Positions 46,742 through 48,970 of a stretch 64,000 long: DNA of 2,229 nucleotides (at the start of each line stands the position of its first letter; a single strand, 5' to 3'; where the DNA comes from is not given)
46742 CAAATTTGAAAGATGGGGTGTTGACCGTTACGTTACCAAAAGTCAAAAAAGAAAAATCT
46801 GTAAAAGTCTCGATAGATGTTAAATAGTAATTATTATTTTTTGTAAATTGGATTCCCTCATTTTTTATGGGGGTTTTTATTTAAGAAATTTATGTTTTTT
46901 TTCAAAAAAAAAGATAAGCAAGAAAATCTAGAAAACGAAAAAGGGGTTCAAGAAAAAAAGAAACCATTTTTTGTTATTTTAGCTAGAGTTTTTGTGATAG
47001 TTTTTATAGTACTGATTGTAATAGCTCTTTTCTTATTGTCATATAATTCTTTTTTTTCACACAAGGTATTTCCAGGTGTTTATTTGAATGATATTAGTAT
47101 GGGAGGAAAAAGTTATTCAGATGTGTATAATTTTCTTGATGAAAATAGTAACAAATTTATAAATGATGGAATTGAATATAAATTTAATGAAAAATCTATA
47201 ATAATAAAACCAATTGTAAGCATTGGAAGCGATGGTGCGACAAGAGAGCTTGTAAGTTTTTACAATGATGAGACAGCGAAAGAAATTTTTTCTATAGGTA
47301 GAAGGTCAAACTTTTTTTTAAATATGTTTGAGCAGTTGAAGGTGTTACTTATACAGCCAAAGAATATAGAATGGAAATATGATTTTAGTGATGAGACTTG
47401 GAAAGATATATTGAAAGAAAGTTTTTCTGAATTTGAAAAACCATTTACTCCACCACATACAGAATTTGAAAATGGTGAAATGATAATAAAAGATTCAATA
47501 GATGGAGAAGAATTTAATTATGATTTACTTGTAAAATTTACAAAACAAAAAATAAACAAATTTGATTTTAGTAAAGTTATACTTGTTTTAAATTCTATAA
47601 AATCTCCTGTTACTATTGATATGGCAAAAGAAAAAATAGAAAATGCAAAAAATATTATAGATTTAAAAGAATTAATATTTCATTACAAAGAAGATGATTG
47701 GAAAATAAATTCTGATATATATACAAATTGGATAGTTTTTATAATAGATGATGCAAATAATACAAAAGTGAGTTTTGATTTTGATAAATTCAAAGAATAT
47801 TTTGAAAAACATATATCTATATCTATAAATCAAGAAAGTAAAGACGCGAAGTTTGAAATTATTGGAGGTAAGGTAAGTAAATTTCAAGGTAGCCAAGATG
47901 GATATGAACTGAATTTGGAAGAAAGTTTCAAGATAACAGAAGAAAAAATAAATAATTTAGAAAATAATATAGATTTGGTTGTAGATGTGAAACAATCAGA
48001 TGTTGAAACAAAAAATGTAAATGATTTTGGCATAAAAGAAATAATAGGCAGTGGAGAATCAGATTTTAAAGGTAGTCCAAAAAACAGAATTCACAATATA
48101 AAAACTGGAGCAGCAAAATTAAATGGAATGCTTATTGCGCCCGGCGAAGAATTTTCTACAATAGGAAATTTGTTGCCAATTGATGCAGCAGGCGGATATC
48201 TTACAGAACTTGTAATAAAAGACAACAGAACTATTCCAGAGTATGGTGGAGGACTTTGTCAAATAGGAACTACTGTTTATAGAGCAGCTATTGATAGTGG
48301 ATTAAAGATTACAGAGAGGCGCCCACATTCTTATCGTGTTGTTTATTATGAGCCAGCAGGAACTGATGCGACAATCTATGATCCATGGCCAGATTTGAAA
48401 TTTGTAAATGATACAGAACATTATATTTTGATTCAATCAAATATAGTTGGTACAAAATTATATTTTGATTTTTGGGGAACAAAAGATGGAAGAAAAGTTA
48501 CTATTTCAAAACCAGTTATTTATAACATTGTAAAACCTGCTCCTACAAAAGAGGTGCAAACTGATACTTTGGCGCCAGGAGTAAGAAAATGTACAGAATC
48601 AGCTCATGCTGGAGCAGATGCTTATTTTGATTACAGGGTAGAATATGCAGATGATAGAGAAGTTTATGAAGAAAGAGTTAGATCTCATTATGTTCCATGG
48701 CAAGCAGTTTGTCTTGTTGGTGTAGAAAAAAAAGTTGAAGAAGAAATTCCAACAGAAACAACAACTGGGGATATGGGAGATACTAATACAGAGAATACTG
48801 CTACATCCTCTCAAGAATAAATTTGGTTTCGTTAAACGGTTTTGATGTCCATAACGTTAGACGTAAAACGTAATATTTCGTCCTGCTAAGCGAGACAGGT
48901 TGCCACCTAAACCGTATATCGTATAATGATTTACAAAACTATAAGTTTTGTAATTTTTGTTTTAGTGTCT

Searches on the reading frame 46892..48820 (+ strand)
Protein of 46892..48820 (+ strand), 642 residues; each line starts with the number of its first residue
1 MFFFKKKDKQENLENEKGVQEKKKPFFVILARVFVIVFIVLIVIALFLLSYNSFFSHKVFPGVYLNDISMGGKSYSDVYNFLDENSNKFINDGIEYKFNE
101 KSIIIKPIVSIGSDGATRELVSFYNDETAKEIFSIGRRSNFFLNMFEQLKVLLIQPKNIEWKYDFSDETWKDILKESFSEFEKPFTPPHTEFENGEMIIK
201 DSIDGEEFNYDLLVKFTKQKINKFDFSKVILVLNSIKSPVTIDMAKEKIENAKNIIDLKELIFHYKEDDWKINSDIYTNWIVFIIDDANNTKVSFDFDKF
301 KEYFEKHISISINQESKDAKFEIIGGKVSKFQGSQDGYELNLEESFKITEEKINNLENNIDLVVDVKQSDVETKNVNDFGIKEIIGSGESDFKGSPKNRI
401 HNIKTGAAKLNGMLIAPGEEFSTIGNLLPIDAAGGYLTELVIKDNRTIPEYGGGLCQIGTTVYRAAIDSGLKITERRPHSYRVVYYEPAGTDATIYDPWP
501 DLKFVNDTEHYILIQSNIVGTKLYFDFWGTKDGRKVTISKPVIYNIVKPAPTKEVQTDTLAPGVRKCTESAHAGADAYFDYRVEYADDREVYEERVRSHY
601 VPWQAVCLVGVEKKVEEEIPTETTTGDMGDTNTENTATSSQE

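Call 57: search_protein_families(library=pfam, max_evalue=0.01, proteins=[window:46892-48820:+])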
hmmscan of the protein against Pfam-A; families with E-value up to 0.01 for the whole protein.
window:46892-48820:+ (642 aa): 2 families
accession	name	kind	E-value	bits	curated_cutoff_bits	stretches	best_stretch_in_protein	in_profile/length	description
PF04294.18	VanW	-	2.5e-39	134.2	27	1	398-528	1-130/130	VanW like protein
PF12229.13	PG_binding_4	-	1.1e-09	38.9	22.1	2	288-356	45-111/117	Putative peptidoglycan binding domain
